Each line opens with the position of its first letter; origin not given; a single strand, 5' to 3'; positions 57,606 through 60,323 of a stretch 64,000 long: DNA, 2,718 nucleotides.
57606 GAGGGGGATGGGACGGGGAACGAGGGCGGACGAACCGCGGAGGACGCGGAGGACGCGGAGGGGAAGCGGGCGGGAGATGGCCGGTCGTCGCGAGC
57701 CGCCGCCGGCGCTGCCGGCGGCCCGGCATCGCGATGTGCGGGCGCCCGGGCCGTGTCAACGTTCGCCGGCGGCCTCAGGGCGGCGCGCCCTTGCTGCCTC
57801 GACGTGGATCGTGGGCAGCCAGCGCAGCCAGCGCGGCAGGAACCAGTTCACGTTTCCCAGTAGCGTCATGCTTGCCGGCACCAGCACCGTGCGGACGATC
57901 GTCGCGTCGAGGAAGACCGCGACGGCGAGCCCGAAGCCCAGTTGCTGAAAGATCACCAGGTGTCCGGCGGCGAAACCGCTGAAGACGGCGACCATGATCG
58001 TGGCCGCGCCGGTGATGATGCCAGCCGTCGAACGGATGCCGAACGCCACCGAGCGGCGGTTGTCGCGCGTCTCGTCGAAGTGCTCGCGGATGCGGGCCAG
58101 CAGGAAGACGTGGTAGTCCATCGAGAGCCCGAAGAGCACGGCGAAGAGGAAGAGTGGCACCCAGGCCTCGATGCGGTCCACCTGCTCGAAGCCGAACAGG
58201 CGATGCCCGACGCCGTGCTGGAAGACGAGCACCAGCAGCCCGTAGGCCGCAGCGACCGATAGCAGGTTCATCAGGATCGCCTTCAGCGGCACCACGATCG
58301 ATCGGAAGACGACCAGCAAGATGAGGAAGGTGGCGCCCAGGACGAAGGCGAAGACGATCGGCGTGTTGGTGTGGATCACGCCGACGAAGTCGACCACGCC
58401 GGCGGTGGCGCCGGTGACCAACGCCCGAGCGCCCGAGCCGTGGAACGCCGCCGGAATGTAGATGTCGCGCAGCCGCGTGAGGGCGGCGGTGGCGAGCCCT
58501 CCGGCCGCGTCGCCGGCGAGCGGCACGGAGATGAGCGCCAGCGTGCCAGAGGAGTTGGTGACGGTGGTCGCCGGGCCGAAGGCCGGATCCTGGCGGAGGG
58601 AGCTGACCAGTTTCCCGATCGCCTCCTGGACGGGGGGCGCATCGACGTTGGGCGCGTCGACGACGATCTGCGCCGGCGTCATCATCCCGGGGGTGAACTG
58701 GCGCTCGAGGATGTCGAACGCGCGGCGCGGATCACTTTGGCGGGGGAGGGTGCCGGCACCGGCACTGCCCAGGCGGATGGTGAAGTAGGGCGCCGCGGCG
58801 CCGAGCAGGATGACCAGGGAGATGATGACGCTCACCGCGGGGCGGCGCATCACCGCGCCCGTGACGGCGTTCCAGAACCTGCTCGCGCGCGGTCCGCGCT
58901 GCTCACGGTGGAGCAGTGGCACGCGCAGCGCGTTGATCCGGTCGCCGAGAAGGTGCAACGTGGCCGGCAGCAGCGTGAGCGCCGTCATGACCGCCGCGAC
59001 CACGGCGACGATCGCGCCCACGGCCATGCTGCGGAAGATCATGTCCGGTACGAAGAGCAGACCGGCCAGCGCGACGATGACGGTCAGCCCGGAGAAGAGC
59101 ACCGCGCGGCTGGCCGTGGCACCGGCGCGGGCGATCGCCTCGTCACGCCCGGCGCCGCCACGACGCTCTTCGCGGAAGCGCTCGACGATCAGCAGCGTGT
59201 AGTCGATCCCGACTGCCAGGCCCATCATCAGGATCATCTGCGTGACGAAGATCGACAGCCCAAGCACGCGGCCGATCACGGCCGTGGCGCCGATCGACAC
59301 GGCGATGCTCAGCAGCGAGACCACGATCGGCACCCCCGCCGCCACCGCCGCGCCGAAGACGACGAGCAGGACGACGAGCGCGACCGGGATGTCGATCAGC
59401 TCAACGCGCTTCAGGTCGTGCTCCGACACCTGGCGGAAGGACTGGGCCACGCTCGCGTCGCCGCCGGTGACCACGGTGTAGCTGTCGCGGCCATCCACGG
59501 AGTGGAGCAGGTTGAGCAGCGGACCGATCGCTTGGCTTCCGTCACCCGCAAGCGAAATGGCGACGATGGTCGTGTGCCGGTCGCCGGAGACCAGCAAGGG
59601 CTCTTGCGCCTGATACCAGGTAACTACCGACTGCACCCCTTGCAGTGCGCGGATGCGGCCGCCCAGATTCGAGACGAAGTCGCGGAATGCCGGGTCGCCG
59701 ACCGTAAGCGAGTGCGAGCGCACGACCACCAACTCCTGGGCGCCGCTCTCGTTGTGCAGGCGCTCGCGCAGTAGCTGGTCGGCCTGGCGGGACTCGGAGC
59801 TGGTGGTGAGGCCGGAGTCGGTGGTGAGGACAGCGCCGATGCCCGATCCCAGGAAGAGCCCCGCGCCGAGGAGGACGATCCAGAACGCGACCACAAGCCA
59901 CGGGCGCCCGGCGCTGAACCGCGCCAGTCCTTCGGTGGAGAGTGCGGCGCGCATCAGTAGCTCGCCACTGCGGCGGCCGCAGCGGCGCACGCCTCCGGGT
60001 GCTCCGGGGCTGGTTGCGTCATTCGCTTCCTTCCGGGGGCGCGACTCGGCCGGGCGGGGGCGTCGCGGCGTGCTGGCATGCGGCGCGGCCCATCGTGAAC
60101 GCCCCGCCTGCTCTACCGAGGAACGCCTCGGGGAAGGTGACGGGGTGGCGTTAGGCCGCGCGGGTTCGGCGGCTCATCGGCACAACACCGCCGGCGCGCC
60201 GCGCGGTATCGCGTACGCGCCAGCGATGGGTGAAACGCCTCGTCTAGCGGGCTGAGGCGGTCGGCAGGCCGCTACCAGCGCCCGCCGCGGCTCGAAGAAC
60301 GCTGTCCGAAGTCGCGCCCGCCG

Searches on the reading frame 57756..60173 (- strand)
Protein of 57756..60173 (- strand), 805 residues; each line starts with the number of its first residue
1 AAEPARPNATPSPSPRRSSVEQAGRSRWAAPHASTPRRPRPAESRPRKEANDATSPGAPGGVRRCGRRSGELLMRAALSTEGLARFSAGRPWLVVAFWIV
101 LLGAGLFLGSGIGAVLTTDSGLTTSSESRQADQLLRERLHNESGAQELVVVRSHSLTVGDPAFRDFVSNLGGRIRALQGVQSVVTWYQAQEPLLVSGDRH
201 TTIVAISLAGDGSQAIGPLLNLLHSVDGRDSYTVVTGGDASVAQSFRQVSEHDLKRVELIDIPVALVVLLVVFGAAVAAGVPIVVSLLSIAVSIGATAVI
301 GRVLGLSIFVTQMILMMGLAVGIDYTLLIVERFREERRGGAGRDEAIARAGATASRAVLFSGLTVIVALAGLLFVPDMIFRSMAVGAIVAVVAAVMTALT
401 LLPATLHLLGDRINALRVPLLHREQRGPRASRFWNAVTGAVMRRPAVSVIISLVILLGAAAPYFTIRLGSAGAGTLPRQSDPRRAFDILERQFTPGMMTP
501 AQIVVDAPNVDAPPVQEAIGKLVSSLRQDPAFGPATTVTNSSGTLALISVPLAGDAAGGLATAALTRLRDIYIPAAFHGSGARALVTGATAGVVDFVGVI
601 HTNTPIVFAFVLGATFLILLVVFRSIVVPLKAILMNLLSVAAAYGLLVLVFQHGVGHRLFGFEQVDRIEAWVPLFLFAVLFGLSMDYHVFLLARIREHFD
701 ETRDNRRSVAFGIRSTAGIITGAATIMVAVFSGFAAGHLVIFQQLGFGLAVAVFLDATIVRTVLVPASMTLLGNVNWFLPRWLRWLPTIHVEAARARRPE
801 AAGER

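Call 12: search_protein_families(library=pfam, proteins=[window:57756-60173:-])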
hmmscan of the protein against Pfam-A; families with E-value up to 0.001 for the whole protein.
window:57756-60173:- (805 aa): 2 families
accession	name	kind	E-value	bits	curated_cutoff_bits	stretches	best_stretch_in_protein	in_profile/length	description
PF03176.21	MMPL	-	6e-85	285.6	20.5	2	125-447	6-332/333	MMPL family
PF00873.25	ACR_tran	-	4.9e-06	25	28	1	266-464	343-546/1021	AcrB/AcrD/AcrF family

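Call 44: find_encoding_contigs(protein=window:57756-59990:-, flank=10000, max_places=2)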
Protein window:57756-59990:- (744 aa): no gene with exactly this product is on record in the collection.
